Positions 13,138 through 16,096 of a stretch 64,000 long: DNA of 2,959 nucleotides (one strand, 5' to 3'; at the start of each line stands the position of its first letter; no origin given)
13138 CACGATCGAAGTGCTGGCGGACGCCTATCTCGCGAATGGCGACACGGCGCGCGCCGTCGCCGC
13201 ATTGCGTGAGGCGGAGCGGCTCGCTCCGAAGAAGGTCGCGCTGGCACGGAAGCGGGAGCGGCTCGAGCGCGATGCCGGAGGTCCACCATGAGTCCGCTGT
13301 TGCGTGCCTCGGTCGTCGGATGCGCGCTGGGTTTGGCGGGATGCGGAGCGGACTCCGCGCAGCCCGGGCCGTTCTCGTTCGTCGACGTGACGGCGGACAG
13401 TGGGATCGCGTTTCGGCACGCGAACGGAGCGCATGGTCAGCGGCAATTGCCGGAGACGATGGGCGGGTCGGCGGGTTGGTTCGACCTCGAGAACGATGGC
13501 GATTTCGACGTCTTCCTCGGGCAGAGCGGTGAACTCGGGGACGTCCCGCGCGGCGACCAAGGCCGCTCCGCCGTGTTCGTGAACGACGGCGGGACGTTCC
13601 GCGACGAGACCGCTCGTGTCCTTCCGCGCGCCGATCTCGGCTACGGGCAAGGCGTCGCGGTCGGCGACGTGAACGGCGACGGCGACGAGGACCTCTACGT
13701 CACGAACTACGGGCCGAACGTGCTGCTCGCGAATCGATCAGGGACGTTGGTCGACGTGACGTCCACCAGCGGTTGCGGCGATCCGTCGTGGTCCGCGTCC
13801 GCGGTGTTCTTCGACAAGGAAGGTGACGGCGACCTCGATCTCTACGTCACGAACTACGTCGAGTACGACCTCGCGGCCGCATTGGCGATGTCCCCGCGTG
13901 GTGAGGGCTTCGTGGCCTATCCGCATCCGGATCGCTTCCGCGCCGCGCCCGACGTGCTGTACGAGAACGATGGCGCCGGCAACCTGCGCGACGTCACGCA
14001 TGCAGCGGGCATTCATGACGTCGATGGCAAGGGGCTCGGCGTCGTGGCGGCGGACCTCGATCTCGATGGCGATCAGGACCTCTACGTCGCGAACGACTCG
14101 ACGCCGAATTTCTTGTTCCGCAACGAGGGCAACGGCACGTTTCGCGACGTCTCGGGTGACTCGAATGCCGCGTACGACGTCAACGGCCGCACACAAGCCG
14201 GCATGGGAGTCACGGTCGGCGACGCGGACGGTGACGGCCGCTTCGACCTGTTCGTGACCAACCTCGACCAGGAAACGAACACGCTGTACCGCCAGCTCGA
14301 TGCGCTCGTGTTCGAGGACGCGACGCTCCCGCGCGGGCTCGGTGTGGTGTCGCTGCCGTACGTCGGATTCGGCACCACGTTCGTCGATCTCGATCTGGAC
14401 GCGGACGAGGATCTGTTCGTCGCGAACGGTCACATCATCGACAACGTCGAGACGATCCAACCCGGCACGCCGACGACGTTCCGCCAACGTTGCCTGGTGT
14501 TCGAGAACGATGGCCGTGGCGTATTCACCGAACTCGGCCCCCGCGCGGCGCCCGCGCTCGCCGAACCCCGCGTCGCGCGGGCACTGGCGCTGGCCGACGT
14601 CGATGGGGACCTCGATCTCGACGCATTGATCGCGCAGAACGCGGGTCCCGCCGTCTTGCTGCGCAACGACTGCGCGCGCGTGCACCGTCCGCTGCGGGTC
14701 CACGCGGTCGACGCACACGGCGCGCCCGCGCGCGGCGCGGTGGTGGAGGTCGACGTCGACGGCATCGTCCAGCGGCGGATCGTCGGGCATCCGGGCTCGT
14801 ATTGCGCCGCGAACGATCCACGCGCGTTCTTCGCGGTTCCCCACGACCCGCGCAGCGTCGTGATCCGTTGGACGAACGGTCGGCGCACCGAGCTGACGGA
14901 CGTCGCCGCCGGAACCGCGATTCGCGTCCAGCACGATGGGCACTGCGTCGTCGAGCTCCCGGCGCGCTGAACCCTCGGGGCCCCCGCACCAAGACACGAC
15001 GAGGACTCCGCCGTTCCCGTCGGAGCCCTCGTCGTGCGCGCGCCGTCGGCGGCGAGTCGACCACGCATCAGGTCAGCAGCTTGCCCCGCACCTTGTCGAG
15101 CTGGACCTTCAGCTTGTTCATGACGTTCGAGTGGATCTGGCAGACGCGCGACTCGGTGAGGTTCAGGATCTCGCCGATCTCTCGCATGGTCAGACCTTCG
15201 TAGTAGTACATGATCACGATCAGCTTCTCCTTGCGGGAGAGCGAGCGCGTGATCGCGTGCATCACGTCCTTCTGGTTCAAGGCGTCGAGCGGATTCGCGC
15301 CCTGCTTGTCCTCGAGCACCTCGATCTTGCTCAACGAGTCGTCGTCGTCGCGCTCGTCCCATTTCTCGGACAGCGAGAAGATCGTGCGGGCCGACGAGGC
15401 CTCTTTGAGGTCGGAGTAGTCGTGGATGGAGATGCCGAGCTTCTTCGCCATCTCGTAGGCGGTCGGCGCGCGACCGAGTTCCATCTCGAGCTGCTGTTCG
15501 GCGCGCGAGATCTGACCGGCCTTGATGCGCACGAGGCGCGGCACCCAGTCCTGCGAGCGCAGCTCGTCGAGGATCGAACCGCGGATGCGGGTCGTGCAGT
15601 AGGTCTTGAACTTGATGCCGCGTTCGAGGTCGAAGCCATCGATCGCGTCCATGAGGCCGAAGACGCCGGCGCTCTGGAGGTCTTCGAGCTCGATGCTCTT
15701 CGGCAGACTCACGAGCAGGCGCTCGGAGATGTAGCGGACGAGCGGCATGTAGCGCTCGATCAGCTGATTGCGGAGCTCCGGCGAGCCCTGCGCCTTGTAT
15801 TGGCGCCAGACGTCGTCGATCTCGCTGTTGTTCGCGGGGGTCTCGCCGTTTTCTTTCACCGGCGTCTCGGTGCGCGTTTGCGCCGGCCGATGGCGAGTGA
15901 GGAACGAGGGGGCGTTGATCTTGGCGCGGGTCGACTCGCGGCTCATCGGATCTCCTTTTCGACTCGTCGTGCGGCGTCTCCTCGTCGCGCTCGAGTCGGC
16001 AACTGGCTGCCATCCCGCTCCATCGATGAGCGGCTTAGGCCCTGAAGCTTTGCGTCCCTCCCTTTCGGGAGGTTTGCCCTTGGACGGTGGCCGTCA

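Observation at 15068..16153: c-di-GMP-I riboswitch directly controlling a FliA/WhiG sigma factor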

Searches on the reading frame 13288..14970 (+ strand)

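Call 5: search_protein_families(library=pfam, proteins=[window:13288-14970:+], max_evalue=0.001)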
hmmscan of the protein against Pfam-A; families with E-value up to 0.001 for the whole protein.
window:13288-14970:+ (560 aa): 3 families
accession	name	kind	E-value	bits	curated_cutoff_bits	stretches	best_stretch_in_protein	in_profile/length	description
PF13517.12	FG-GAP_3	-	8e-37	126.1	26.9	5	256-323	1-61/61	FG-GAP-like repeat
PF07593.17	UnbV_ASPIC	-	6.7e-09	35.9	23.4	1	481-544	1-66/68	ASPIC and UnbV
PF01839.29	FG-GAP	-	2.4e-08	34.1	22.1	1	120-144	2-26/37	FG-GAP repeat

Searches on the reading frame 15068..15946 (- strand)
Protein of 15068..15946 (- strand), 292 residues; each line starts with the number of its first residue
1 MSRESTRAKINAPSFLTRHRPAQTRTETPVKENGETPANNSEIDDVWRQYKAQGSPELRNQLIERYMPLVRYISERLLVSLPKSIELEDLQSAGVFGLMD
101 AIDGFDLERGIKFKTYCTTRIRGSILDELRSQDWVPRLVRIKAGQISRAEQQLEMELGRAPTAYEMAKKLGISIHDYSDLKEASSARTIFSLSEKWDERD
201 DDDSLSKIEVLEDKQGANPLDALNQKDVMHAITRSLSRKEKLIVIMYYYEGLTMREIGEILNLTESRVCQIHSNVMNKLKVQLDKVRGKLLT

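Call 4: search_protein_families(library=ncbifam, proteins=[window:15068-15946:-], max_evalue=0.001)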
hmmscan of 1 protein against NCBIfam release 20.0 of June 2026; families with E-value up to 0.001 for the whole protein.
window:15068-15946:- (292 aa): 64 families (the best 25 are shown)
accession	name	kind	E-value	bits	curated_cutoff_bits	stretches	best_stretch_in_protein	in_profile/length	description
NF004935.0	PRK06288.1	equivalog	5.9e-85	285.1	343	1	31-288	7-267/270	RNA polymerase sigma factor WhiG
TIGR02479.1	FliA_WhiG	subfamily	2.2e-75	253.2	189.6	1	62-283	1-223/224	FliA/WhiG family RNA polymerase sigma factor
NF005413.0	PRK06986.1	subfamily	2.5e-66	223.9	201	1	49-285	6-238/241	RNA polymerase sigma factor FliA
NF005809.0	PRK07670.1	equivalog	1.8e-63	214.4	326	1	40-286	6-253/255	FliA/WhiG family RNA polymerase sigma factor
NF004572.0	PRK05911.1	equivalog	1.8e-51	175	378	1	40-284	6-254/257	RNA polymerase sigma factor sigma-28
NF009091.0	PRK12427.1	equivalog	2.8e-39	135.2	339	1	59-281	17-229/233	FliA/WhiG family RNA polymerase sigma factor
TIGR02980.1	SigBFG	subfamily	2.1e-35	122.5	234.35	1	57-283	3-226/227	SigB/SigF/SigG family RNA polymerase sigma factor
TIGR02937.1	sigma70-ECF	superfamily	1.8e-32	112.2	42.9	1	58-283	2-165/165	sigma-70 family RNA polymerase sigma factor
NF005644.0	PRK07408.1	subfamily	4.5e-29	101.9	261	1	40-269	10-239/258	RNA polymerase sigma factor SigF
NF004052.0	PRK05572.1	subfamily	5.1e-28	98.2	311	1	39-284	15-251/252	SigF/SigG family RNA polymerase sporulation sigma factor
TIGR02885.1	spore_sigF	equivalog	4.2e-27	95.5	321.45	1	53-282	7-230/231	RNA polymerase sporulation sigma factor SigF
TIGR02394.1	rpoS_proteo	equivalog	1.7e-25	90.1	378.7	1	50-285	39-276/285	RNA polymerase sigma factor RpoS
TIGR02941.1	Sigma_B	equivalog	4.1e-24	85.4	315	1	40-281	12-251/255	RNA polymerase sigma factor SigB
TIGR02393.1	RpoD_Cterm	equivalog_domain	9.7e-24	84.3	354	1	59-282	2-227/238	RNA polymerase sigma factor RpoD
NF005514.0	PRK07122.1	subfamily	1e-23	83.8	372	1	58-283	41-263/264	RNA polymerase sigma factor SigF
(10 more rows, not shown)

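Call 5: search_protein_families(library=pfam, proteins=[window:15068-15946:-], max_evalue=0.001)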
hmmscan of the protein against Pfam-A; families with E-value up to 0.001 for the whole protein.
window:15068-15946:- (292 aa): 6 families
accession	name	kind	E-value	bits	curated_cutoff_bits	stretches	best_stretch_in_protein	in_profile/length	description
PF04542.20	Sigma70_r2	-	4.5e-16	58.8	24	1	62-134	1-70/71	Sigma-70 region 2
PF04545.22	Sigma70_r4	-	8.9e-15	54.4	24.1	1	235-280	4-49/50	Sigma-70, region 4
PF04539.22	Sigma70_r3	-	8.1e-11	42.3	25.3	1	143-221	3-76/78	Sigma-70 region 3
PF08281.18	Sigma70_r4_2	-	1.4e-07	31.5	25.7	1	231-268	6-43/54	Sigma-70, region 4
PF00196.25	GerE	-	1.5e-05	25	23.5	1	235-282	2-48/57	Bacterial regulatory proteins, luxR family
PF13384.12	HTH_23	-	7.7e-05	22.8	24.6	1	236-274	2-40/50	Homeodomain-like domain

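Call 9: find_homologous_proteins(query=window:15068-15946:-, max_evalue=1e-20)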
Query window:15068-15946:- (292 aa): 7644 proteins with E <= 1e-20 among 8000 candidates; the best 120 are listed.
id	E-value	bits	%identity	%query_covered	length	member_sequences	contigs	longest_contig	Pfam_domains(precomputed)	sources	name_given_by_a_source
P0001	1.8e-186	636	100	100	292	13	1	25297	PF00196.26,PF04545.23,PF04542.21,PF08281.19,PF04539.23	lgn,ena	-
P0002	3.7e-136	471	83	86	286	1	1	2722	PF04545.23,PF04542.21,PF08281.19,PF04539.23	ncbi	-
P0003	3.9e-136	471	79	91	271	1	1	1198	PF04545.23,PF04542.21,PF08281.19,PF04539.23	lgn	-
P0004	8.5e-136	470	72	100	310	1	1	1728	PF04545.23,PF04542.21,PF08281.19,PF04539.23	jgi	jgi:RNA polymerase sigma factor for flagellar operon FliA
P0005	2.1e-134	465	79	92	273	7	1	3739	PF04545.23,PF04542.21,PF08281.19,PF04539.23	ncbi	ncbi:MAG: FliA/WhiG family RNA polymerase sigma factor [Planctomycetota bacterium JB042]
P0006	8.5e-134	463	78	95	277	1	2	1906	PF04545.23,PF04542.21,PF08281.19,PF04539.23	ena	-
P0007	1.1e-133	463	78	92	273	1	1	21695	PF04545.23,PF04542.21,PF08281.19,PF04539.23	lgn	-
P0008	2.5e-133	461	82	86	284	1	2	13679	PF04545.23,PF04542.21,PF08281.19,PF04539.23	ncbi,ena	-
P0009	5.3e-133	460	76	95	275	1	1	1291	PF04545.23,PF04542.21,PF08281.19,PF04539.23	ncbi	-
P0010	5.4e-133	460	74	99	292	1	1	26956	PF00196.26,PF04545.23,PF04542.21,PF08281.19,PF04539.23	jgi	jgi:RNA polymerase sigma factor FliA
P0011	1.1e-132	459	78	91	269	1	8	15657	PF04545.23,PF04542.21,PF08281.19,PF04539.23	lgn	-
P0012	1.2e-132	459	76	96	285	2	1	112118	PF00196.26,PF04545.23,PF04542.21,PF08281.19,PF04539.23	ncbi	-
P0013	1.8e-132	459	75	99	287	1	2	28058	PF00196.26,PF04545.23,PF04542.21,PF08281.19,PF04539.23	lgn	-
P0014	1.8e-132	459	75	98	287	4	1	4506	PF00196.26,PF04545.23,PF04542.21,PF08281.19,PF04539.23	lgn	-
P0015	8.2e-132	456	77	93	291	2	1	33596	PF00196.26,PF04545.23,PF04542.21,PF08281.19,PF04539.23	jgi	jgi:RNA polymerase sigma factor for flagellar operon FliA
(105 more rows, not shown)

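Call 11: find_related_loci(query=A1, collection=genome_contigs, flank=3000)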
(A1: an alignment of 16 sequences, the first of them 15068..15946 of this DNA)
Query A1 (292 aa) in genome_contigs; peptide patterns used: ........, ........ (x = any residue, [..] = any of these).
600 stretches matched a pattern (row limit reached: there are more); 587 encode a relative of the query (tblastn E <= 1e-3); the best 80 are kept; 80 distinct loci.
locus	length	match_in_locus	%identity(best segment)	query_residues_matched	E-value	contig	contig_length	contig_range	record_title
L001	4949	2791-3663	96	1-292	0e+0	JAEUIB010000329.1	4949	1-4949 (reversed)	MAG: Planctomycetota bacterium isolate new MAG-32 k141_3116864, whole genome shotgun sequence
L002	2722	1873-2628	83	41-292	6e-150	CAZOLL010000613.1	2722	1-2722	MAG TPA_asm: uncultured Phycisphaeraceae bacterium isolate binchicken_co118_14 genome assembly, contig: NODE_64138_lengt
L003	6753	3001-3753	82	42-292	2e-139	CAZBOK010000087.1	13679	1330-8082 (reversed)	MAG TPA_asm: uncultured Phycisphaeraceae bacterium isolate binchicken_co396_4 genome assembly, contig: NODE_5636_length_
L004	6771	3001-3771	74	34-291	1e-126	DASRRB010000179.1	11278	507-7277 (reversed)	MAG TPA_asm: Planctomycetota bacterium isolate SMAG_U4475 k141_3494781, whole genome shotgun sequence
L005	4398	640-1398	73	39-291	7e-126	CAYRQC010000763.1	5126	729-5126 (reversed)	MAG TPA_asm: uncultured Phycisphaerales bacterium isolate binchicken_co203_625 genome assembly, contig: k141_228238, who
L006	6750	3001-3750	75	42-291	5e-121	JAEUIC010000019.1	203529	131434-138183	MAG: Planctomycetota bacterium isolate new MAG-33 k141_3565423, whole genome shotgun sequence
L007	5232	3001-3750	69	42-291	2e-119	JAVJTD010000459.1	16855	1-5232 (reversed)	MAG: Planctomycetota bacterium isolate G1-WW12-33 k141_12893, whole genome shotgun sequence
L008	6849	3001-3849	61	2-291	2e-114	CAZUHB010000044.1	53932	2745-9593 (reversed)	MAG TPA_asm: uncultured Phycisphaerales bacterium isolate binchicken_co97_479 genome assembly, contig: NODE_2298_length_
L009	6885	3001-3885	59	12-292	4e-114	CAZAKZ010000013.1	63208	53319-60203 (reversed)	MAG TPA_asm: uncultured Planctomycetota bacterium isolate binchicken_co97_335 genome assembly, contig: NODE_1715_length_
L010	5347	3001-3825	61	18-291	2e-111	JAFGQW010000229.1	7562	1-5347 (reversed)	MAG: Planctomycetota bacterium isolate Zod_Metabat.792 k87_5528441, whole genome shotgun sequence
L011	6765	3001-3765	65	38-292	3e-111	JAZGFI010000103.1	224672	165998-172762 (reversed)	MAG: Planctomycetota bacterium isolate SCS4bin.42 SCS4bin.42_103, whole genome shotgun sequence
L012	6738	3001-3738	66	42-287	6e-111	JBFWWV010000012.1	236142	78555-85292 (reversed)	MAG: Planctomycetota bacterium isolate CA_2019_TPBS_125 NODE_473_length_236142_cov_15.374646_TPBS, whole genome shotgun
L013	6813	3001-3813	61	18-290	3e-110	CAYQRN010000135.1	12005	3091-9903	MAG TPA_asm: uncultured Planctomycetia bacterium isolate binchicken_co16_337 genome assembly, contig: NODE_8921_length_1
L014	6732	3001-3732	66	43-286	5e-110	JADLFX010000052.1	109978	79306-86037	MAG: Planctomycetota bacterium isolate SJ402 c_000000533986, whole genome shotgun sequence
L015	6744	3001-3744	64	39-286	3e-110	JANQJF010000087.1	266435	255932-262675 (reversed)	MAG: Planctomycetota bacterium isolate PL25a_bin.106 k99_2234220, whole genome shotgun sequence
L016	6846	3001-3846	58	17-288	5e-109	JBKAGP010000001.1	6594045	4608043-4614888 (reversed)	MAG: Planctomycetota bacterium isolate Ske_MAG13 Ske_MAG13_0001, whole genome shotgun sequence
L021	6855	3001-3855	56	1-286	3e-108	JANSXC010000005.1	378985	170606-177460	MAG: bacterium isolate bin.15 k141_590414_length_378985_cov_27.0701, whole genome shotgun sequence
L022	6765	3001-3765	62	37-287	7e-108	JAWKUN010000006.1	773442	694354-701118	MAG: Planctomycetota bacterium isolate BC2.135 BC2.135.fa-6, whole genome shotgun sequence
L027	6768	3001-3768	63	31-286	3e-107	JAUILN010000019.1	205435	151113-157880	MAG: bacterium isolate Co_bin.47 NODE_677_length_205435_cov_13.472461, whole genome shotgun sequence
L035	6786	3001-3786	60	24-285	6e-106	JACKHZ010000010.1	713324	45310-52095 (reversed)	MAG: Planctomycetota bacterium isolate HK-STAS-PLAN-31 HK-STAS-PLAN-31_10, whole genome shotgun sequence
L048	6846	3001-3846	57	2-283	5e-102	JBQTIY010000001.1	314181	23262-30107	MAG: Planctomycetota bacterium isolate SAW251 c_000000385855, whole genome shotgun sequence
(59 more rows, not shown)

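Call 31: find_related_loci(query=window:15068-15946:-, collection=metagenome_contigs, flank=2000)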
Query window:15068-15946:- (292 aa) in metagenome_contigs; peptide patterns used: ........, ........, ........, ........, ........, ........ (x = any residue, [..] = any of these).
226 stretches matched a pattern; 149 encode a relative of the query (tblastn E <= 1e-3); the best 80 are kept; 80 distinct loci.
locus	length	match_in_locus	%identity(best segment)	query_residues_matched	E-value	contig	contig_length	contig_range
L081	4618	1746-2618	88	1-292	2e-178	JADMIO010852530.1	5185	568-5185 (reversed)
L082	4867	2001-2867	75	13-292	6e-143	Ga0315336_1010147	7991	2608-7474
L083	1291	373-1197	76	16-292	3e-154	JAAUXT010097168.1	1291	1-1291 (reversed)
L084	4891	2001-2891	70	1-292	4e-139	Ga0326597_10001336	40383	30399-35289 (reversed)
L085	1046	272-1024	78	41-291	3e-146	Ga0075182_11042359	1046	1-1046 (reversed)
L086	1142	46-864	69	10-291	1e-140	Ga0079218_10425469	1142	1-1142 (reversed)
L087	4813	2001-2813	69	12-291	1e-127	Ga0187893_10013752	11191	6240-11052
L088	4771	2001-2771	73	34-291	1e-126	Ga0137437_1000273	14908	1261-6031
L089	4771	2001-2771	74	34-291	2e-126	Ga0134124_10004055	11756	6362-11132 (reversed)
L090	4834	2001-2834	68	14-291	3e-126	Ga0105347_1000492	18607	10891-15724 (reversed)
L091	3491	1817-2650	68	14-291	1e-129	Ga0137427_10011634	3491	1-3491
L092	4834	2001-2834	68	14-291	3e-126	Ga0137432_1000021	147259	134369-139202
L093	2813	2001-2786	72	30-291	1e-127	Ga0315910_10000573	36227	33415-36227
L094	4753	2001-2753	74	42-292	2e-125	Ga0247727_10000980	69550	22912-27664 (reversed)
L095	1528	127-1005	60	5-291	1e-130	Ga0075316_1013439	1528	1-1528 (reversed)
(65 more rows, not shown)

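Call 56: search_solved_structures(query=window:15068-15946:-, max_evalue=1e-10)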
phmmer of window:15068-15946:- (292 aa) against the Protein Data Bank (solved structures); distinct sequences matched with E-value up to 1e-10: 62 (the best 60 are shown).
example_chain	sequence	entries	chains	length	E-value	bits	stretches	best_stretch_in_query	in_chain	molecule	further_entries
6pfv_A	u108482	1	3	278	6.9e-64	218.9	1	19-284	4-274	RNA polymerase sigma factor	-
6pfj_A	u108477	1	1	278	6.7e-63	215.7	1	19-284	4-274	RNA polymerase sigma factor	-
6pmi_F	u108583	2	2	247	1.1e-51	178.9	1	50-286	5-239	RNA polymerase sigma factor FliA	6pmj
9wsf_A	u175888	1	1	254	4.8e-40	140.8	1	50-285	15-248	RNA polymerase sigma factor FliA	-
9wsm_F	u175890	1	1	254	6.1e-40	140.4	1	50-284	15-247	RNA polymerase sigma factor FliA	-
1rp3_A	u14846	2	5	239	1.7e-28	102.9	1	59-283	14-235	RNA polymerase sigma factor SIGMA-28 (FliA) | RNA polymerase sigma factor FliA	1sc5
7lq4_A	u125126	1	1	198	8.6e-26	94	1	58-134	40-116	WhiG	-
1l0o_C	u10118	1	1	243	1.1e-23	87.1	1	33-279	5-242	sigma factor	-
7ye1_F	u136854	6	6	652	3.2e-18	69.2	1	57-281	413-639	RNA polymerase sigma factor RpoD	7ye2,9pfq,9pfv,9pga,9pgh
8x6g_H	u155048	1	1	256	1.3e-17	67.2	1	42-280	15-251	RNA polymerase sigma factor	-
8k60_F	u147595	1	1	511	4.1e-17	65.6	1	56-280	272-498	RNA polymerase principal sigma factor HrdB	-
8dy7_F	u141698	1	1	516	4.5e-17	65.5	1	56-280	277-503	RNA polymerase sigma factor SigA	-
8dy9_F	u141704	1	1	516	4.5e-17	65.5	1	56-280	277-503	RNA polymerase sigma factor SigA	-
7vpz_F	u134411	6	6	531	4.5e-17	65.5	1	56-280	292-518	RNA polymerase principal sigma factor HrdB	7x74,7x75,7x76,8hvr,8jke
7vpd_F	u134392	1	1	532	4.5e-17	65.5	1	56-280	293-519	RNA polymerase sigma factor SigA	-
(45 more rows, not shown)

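Call 64: search_protein_families(library=pfam, proteins=[L006:3816-4712:+, L012:3907-4854:+, L015:3771-4628:+, L016:3960-4361:+, L021:3953-4798:+, L022:3914-4993:+, L027:3812-4648:+, L035:4011-4382:+, L048:3801-4646:+, L016:4908-5981:+], max_evalue=0.001)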
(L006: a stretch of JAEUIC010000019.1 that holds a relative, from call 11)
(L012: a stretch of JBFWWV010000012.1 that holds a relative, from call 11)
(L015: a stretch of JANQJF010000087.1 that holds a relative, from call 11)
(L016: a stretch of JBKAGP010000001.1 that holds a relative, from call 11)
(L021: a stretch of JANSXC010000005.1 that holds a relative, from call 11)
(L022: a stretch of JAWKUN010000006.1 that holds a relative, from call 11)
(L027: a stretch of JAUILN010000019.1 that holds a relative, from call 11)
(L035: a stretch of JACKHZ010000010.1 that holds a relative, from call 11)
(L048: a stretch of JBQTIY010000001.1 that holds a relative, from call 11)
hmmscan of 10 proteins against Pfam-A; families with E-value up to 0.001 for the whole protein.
L006:3816-4712:+ (298 aa): 1 family
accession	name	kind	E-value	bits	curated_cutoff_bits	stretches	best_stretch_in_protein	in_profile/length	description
PF03099.24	BPL_LplA_LipB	-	5.4e-12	46.2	21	1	60-179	5-131/133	Biotin/lipoate A/B protein ligase family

L012:3907-4854:+ (315 aa): 1 family
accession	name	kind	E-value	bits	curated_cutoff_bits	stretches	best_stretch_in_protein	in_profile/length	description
PF08668.18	HDOD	-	1.1e-50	172.3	22.9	1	41-237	1-195/196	HDOD domain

L015:3771-4628:+ (285 aa): 2 families
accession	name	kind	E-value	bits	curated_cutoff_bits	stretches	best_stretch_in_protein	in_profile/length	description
PF08668.18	HDOD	-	2.8e-46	157.9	22.9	1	15-211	1-195/196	HDOD domain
PF01966.28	HD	-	1.3e-07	32.3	22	1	112-230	2-112/116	HD domain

L016:3960-4361:+ (133 aa): 1 family
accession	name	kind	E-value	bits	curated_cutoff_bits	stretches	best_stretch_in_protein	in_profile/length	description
PF00072.30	Response_reg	-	6.3e-27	94.4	30.2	1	15-128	1-110/111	Response regulator receiver domain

L021:3953-4798:+ (281 aa): 2 families
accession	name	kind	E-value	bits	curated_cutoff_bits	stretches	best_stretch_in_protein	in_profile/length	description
PF08668.18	HDOD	-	2.4e-51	174.4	22.9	1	15-204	2-195/196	HDOD domain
PF01966.28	HD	-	4.4e-09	37.1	22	1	110-223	2-113/116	HD domain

L022:3914-4993:+ (359 aa): 0 families

L027:3812-4648:+ (278 aa): 1 family
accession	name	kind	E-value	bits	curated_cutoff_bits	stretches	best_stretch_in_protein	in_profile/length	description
PF08668.18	HDOD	-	5.3e-41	140.7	22.9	1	17-208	2-195/196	HDOD domain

L035:4011-4382:+ (123 aa): 1 family
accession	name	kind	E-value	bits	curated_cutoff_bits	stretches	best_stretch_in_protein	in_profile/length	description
PF00072.30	Response_reg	-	7.5e-27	94.1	30.2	1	5-118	1-110/111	Response regulator receiver domain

L048:3801-4646:+ (281 aa): 1 family
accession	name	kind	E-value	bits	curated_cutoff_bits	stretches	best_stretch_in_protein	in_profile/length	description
PF03099.24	BPL_LplA_LipB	-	2.2e-15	57.2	21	1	37-158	6-133/133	Biotin/lipoate A/B protein ligase family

L016:4908-5981:+ (357 aa): 0 families
